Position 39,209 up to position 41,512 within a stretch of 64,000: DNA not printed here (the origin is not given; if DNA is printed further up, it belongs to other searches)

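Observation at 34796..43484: Polyamine biosynthesis genes translationally coupled to a trio of GT-C-like membrane proteins (YfhO plus two DUF2723-TPR proteins)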

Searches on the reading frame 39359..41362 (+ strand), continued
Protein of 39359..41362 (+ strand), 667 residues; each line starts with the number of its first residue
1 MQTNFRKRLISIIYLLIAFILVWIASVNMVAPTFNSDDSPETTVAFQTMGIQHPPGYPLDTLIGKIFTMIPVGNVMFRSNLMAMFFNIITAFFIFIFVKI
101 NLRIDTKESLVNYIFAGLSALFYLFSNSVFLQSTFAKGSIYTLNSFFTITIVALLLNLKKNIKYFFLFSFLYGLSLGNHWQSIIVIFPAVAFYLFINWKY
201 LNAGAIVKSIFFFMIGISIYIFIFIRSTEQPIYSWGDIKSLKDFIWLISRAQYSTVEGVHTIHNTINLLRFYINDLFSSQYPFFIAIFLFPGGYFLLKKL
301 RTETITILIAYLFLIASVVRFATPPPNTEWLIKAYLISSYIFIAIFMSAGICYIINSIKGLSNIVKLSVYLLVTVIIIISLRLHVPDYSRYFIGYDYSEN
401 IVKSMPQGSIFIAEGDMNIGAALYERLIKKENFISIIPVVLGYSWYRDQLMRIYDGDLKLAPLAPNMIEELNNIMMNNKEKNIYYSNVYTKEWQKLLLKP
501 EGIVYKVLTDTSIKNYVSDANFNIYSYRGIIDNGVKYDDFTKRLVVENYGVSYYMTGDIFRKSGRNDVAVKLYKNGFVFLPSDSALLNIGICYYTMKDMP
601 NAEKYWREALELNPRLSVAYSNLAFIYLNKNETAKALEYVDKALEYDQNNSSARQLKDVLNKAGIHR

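Call 73: search_protein_families(library=pfam, proteins=[L039:3667-5379:+, L039:5366-6139:+, L039:6158-6610:+, L039:6660-7247:+, L039:7244-7702:+, L039:7723-8166:+, L039:8228-10318:+, L039:12428-13606:+, L039:13606-14694:+, L039:14694-15593:+], max_evalue=0.0001)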
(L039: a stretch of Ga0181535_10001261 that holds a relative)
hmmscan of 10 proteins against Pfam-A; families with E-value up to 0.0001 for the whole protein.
L039:3667-5379:+ (570 aa): 0 families

L039:5366-6139:+ (257 aa): 3 families
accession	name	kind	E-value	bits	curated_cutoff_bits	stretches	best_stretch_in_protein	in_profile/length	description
PF02112.21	PDEase_II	-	2.5e-18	66.8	23.7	1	45-220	81-284/340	cAMP phosphodiesterases class-II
PF12706.13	Lactamase_B_2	-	2.3e-12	47.4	27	1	28-216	3-192/200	Beta-lactamase superfamily domain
PF00753.33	Lactamase_B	-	4e-07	30.6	22.7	1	25-65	15-62/196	Metallo-beta-lactamase superfamily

L039:6158-6610:+ (150 aa): 5 families
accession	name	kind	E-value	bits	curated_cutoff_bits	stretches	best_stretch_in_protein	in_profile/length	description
PF00583.31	Acetyltransf_1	-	1.2e-18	67.9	20.7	1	13-126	2-116/116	Acetyltransferase (GNAT) family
PF13508.13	Acetyltransf_7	-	5.4e-11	43.2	27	1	45-127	4-83/84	Acetyltransferase (GNAT) domain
PF13673.13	Acetyltransf_10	-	6.2e-10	39.6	23.6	1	42-133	29-114/128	Acetyltransferase (GNAT) domain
PF08445.16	FR47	-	8.1e-07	29.4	22.1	1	58-130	9-81/86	FR47-like protein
PF13420.13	Acetyltransf_4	-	8.6e-05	23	24.3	0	44-141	49-149/155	Acetyltransferase (GNAT) domain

L039:6660-7247:+ (195 aa): 6 families
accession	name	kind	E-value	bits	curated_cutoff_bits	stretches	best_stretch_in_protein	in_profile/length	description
PF04542.20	Sigma70_r2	-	6.5e-15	55.1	24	1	30-96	1-69/71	Sigma-70 region 2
PF08281.18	Sigma70_r4_2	-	2.6e-14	53.1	25.7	1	135-186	2-53/54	Sigma-70, region 4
PF04545.22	Sigma70_r4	-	9.2e-10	38.3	24.1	1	140-188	1-49/50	Sigma-70, region 4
PF07638.17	Sigma70_ECF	-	1.1e-09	38.8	21.1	1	14-189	6-181/185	ECF sigma factor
PF00196.25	GerE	-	8.9e-06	25.7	23.5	1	143-188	2-46/57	Bacterial regulatory proteins, luxR family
PF13412.12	HTH_24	-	1.5e-05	24.9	21.9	1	153-182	11-40/48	Winged helix-turn-helix DNA-binding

L039:7244-7702:+ (152 aa): 0 families

L039:7723-8166:+ (147 aa): 1 family
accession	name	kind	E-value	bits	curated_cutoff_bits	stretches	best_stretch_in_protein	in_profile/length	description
PF11304.13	DUF3106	-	2.9e-13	50.6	24.3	1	71-139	35-103/104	Protein of unknown function (DUF3106)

L039:8228-10318:+ (696 aa): 16 families
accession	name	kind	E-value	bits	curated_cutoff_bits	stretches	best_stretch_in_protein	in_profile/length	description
PF04932.20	Wzy_C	-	2.3e-19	70.1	31.7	1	219-371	3-145/149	O-Antigen ligase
PF00515.34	TPR_1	-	2.1e-16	59.4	27.8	1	648-680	2-34/34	Tetratricopeptide repeat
PF07719.23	TPR_2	-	2.5e-16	58.8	27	1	648-680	2-34/34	Tetratricopeptide repeat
PF14559.12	TPR_19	-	2e-15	57.3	25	1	626-688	4-66/68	Tetratricopeptide repeat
PF13431.12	TPR_17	-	8.4e-15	54.2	24.4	0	636-666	2-32/34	Tetratricopeptide repeat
PF13428.12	TPR_14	-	1.8e-13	50.2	23.5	0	512-551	2-41/44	Tetratricopeptide repeat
PF13181.12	TPR_8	-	1.7e-11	43.8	25.7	0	648-679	2-33/34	Tetratricopeptide repeat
PF12895.13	ANAPC3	-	1.1e-09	38.8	27.2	0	497-548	9-59/82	Anaphase-promoting complex, cyclosome, subunit 3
PF13432.12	TPR_16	-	2.1e-09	38.1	32.7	0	625-680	9-64/65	Tetratricopeptide repeat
PF14853.12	Fis1_TPR_C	-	3.2e-08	34.1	25.3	1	648-693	2-47/53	Fis1 C-terminal tetratricopeptide repeat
PF13414.12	TPR_11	-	6.4e-08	32.6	26.8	0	637-660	18-41/42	TPR repeat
PF13424.12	TPR_12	-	2e-07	31.6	30.1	0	612-676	2-74/77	Tetratricopeptide repeat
PF13371.12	TPR_9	-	8.5e-07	29.3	35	1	621-690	3-72/73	Tetratricopeptide repeat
PF13174.12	TPR_6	-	4.6e-06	27.4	26.3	0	648-678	1-31/33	Tetratricopeptide repeat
PF25060.1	ARM_TT21_2nd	-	1.3e-05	25.3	27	0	642-683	217-258/270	Tetratricopeptide repeat protein 21 second ARM domain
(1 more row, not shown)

L039:12428-13606:+ (392 aa): 3 families
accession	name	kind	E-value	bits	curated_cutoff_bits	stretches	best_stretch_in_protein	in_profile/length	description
PF13692.12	Glyco_trans_1_4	-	1.4e-19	71.2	27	1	216-347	3-139/142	Glycosyl transferases group 1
PF00534.26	Glycos_transf_1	-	8.9e-07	29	26.4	1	209-358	10-166/172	Glycosyl transferases group 1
PF13524.12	Glyco_trans_1_2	-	5.6e-06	26.8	25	1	247-373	12-137/144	Glycosyl transferase-like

L039:13606-14694:+ (362 aa): 20 families
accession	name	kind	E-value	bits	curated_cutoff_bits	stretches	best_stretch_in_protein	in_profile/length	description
PF07719.23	TPR_2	-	3.4e-35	117.7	27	1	247-276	3-32/34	Tetratricopeptide repeat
PF00515.34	TPR_1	-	5.7e-27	92.8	27.8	1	246-276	2-32/34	Tetratricopeptide repeat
PF13414.12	TPR_11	-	5.8e-24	84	26.8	2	78-119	1-42/42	TPR repeat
PF13181.12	TPR_8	-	5.8e-24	82.6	25.7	1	247-276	3-32/34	Tetratricopeptide repeat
PF13432.12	TPR_16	-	7.2e-24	84.3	32.7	0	145-204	3-62/65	Tetratricopeptide repeat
PF14559.12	TPR_19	-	3.7e-23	82.1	25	1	118-171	4-57/68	Tetratricopeptide repeat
PF13431.12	TPR_17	-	9.7e-23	78.9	24.4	1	93-125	1-33/34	Tetratricopeptide repeat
PF13428.12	TPR_14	-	2e-20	71.7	23.5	0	44-78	8-42/44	Tetratricopeptide repeat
PF23914.1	TPR_CcmH_CycH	-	1.5e-17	64.3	42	2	60-168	39-150/158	Cytochrome c-type biogenesis protein H TPR domain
PF13174.12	TPR_6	-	2.2e-15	56.6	26.3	0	247-273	2-28/33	Tetratricopeptide repeat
PF13424.12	TPR_12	-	2.3e-14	53.8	30.1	1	210-274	6-74/77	Tetratricopeptide repeat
PF13371.12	TPR_9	-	2.9e-11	43.7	35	0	54-105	12-63/73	Tetratricopeptide repeat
PF24575.1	TPR_Slam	-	2.2e-10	41.3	35.2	0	138-195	46-103/104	Surface lipoprotein assembly modifier, N-terminal TPR repeats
PF13374.12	TPR_10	-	9.9e-08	32.2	27.5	0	247-273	4-30/42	Tetratricopeptide repeat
PF14853.12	Fis1_TPR_C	-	1.7e-07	31.8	25.3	0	248-278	4-34/53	Fis1 C-terminal tetratricopeptide repeat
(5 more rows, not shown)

L039:14694-15593:+ (299 aa): 27 families (the best 25 are shown)
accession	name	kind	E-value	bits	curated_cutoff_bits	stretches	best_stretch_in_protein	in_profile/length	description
PF13414.12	TPR_11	-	3.2e-46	155.2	26.8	5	208-240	6-38/42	TPR repeat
PF00515.34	TPR_1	-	5.8e-46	152.9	27.8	4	198-227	3-32/34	Tetratricopeptide repeat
PF07719.23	TPR_2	-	8.3e-46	150.8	27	4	198-227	3-32/34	Tetratricopeptide repeat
PF13181.12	TPR_8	-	2.7e-35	117.9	25.7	2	95-126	2-33/34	Tetratricopeptide repeat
PF13432.12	TPR_16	-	1.6e-34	118.4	32.7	3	29-92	2-63/65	Tetratricopeptide repeat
PF14559.12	TPR_19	-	7.3e-26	90.7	25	3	172-230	1-59/68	Tetratricopeptide repeat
PF13428.12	TPR_14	-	1.3e-24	84.6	23.5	0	231-271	2-42/44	Tetratricopeptide repeat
PF13424.12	TPR_12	-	1.3e-23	83.4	30.1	2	29-89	8-74/77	Tetratricopeptide repeat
PF13431.12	TPR_17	-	7.1e-23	79.4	24.4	1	185-216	2-33/34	Tetratricopeptide repeat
PF13174.12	TPR_6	-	1.5e-22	79.1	26.3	0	198-224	2-28/33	Tetratricopeptide repeat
PF13176.12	TPR_7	-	1.9e-21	74.7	27.9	0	66-95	5-34/36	Tetratricopeptide repeat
PF23914.1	TPR_CcmH_CycH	-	1.5e-15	57.8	42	1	140-229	62-154/158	Cytochrome c-type biogenesis protein H TPR domain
PF13374.12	TPR_10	-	1.4e-13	50.7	27.5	0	198-225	4-31/42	Tetratricopeptide repeat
PF13371.12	TPR_9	-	2.9e-12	46.9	35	1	204-266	3-65/73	Tetratricopeptide repeat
PF24575.1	TPR_Slam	-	1.5e-11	45.1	35.2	0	42-106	29-93/104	Surface lipoprotein assembly modifier, N-terminal TPR repeats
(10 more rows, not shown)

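Call 83: search_protein_families(library=pfam, proteins=[L019:12284-13528:+, L019:13521-14504:+, L019:14501-15616:+, L019:15613-16911:+, L019:16880-17998:+, L019:17995-18939:+, L019:18948-20012:+, L019:20009-21703:+, L011:11893-12717:+], max_evalue=0.01)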
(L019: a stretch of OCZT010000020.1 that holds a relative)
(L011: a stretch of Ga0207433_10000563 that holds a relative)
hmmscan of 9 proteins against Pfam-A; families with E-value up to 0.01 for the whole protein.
L019:12284-13528:+ (414 aa): 4 families
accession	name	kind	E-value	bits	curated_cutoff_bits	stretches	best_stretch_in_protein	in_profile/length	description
PF13167.11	GTP-bdg_N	-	6.8e-29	100.7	25.4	1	21-106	3-89/89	GTP-binding GTPase N-terminal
PF16360.10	GTP-bdg_M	-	9.8e-29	100.2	29.5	1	108-187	1-79/79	GTP-binding GTPase Middle Region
PF01926.29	MMR_HSR1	-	4.1e-17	62.8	21.9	1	194-314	1-113/113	50S ribosome-binding GTPase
PF19275.4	HflX_C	-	2.5e-09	37.5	26.4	1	324-399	6-82/102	HflX C-terminal domain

L019:13521-14504:+ (327 aa): 6 families
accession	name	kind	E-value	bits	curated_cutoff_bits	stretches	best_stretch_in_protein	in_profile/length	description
PF01408.29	GFO_IDH_MocA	-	1.1e-28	100.8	24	1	5-117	1-117/120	Oxidoreductase family, NAD-binding Rossmann fold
PF22725.1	GFO_IDH_MocA_C3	-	6.5e-10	39.5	27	1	151-227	36-116/124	GFO/IDH/MocA C-terminal domain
PF02826.25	2-Hacid_dh_C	-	2.4e-05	24.2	25.1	1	6-73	38-102/178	D-isomer specific 2-hydroxyacid dehydrogenase, NAD binding domain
PF03446.21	NAD_binding_2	-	0.0011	19.5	21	1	6-73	1-66/161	NAD binding domain of 6-phosphogluconate dehydrogenase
PF07991.19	KARI_N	-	0.0017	18.4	20.6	1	6-84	6-82/165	Acetohydroxy acid isomeroreductase, NADPH-binding domain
PF03807.23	F420_oxidored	-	0.0057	17.7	21.6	0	6-82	1-79/94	NADP oxidoreductase coenzyme F420-dependent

L019:14501-15616:+ (371 aa): 1 family
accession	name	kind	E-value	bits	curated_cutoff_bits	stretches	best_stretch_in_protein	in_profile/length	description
PF02684.21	LpxB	-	1.2e-81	274.9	22.6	1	4-334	1-342/374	Lipid-A-disaccharide synthetase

L019:15613-16911:+ (432 aa): 4 families
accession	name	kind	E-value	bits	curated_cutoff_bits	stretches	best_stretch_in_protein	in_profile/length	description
PF04413.22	Glycos_transf_N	-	2.4e-52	177.5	23.9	1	33-215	2-178/179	3-Deoxy-D-manno-octulosonic-acid transferase (kdotransferase)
PF13439.12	Glyco_transf_4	-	9.6e-06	26.2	28.5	1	141-211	87-164/170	Glycosyltransferase Family 4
PF00534.26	Glycos_transf_1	-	6.9e-05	22.9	26.4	1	318-402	90-171/172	Glycosyl transferases group 1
PF13579.12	Glyco_trans_4_4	-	0.0011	19.8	29.7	1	166-211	112-157/158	Glycosyl transferase 4-like domain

L019:16880-17998:+ (372 aa): 1 family
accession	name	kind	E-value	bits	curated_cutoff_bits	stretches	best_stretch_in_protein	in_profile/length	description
PF02606.20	LpxK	-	5.4e-76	256.2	27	1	32-367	3-321/328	Tetraacyldisaccharide-1-P 4'-kinase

L019:17995-18939:+ (314 aa): 1 family
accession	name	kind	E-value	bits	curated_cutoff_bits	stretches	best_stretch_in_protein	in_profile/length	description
PF01075.23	Glyco_transf_9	-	1.4e-17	64.3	22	1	65-267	7-224/247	Glycosyltransferase family 9 (heptosyltransferase)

L019:18948-20012:+ (354 aa): 1 family
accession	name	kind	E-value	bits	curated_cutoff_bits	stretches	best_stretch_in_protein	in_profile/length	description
PF01075.23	Glyco_transf_9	-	1.8e-12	47.5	22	1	101-328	7-230/247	Glycosyltransferase family 9 (heptosyltransferase)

L019:20009-21703:+ (564 aa): 2 families
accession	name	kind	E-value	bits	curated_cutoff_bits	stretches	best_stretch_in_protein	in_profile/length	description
PF01075.23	Glyco_transf_9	-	2.4e-28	99.6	22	1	332-551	22-246/247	Glycosyltransferase family 9 (heptosyltransferase)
PF00535.33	Glycos_transf_2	-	2.2e-14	54.2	23.3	1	4-108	1-118/168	Glycosyl transferase family 2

L011:11893-12717:+ (274 aa): 2 families
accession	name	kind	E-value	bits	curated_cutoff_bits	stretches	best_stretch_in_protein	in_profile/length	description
PF00722.28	Glyco_hydro_16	-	1.1e-24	87.3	22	1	77-268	8-174/175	Glycosyl hydrolases family 16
PF03935.22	SKN1_KRE6_Sbg1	-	5e-15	55.3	30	2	35-144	113-225/501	Beta-glucan synthesis-associated protein SKN1/KRE6/Sbg1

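Call 92: search_protein_families(library=pfam, proteins=[L024:276-3923:+, L021:3460-9819:+, L016:6157-7983:+, L016:14500-20565:+], max_evalue=0.001)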
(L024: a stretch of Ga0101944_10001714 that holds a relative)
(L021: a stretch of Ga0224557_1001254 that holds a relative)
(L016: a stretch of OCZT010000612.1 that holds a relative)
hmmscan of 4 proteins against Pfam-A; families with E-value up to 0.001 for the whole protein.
L024:276-3923:+ (1216 aa): 2 families
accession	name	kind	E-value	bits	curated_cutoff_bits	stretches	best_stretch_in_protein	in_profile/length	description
PF18962.6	Por_Secre_tail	-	3.9e-10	40.3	27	1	1131-1214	2-75/75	Secretion system C-terminal sorting domain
PF13570.13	Beta-prop_ACSF4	-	8.8e-06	25.8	133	1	887-1066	50-215/329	Beta-alanine-activating enzyme, beta-propeller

L021:3460-9819:+ (2120 aa): 3 families
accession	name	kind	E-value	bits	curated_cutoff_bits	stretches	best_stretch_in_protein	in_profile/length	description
PF01436.27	NHL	-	3.1e-12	46.3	20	2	114-141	1-28/28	NHL repeat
PF13860.13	FlgD_ig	-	2e-07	31.3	27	1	2042-2109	11-77/79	FlgD Ig-like domain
PF18962.6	Por_Secre_tail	-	7.3e-06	26.6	27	1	2035-2115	2-72/75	Secretion system C-terminal sorting domain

L016:6157-7983:+ (609 aa): 0 families

L016:14500-20565:+ (2022 aa): 3 families
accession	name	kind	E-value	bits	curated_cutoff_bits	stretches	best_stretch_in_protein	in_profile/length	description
PF17164.10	DUF5122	-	1.3e-17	64.1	27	1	1288-1317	5-34/36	Domain of unknown function (DUF5122) beta-propeller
PF13860.13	FlgD_ig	-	5e-08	33.2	27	1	1947-2011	14-77/79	FlgD Ig-like domain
PF18962.6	Por_Secre_tail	-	4.7e-07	30.4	27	1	1937-2020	2-75/75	Secretion system C-terminal sorting domain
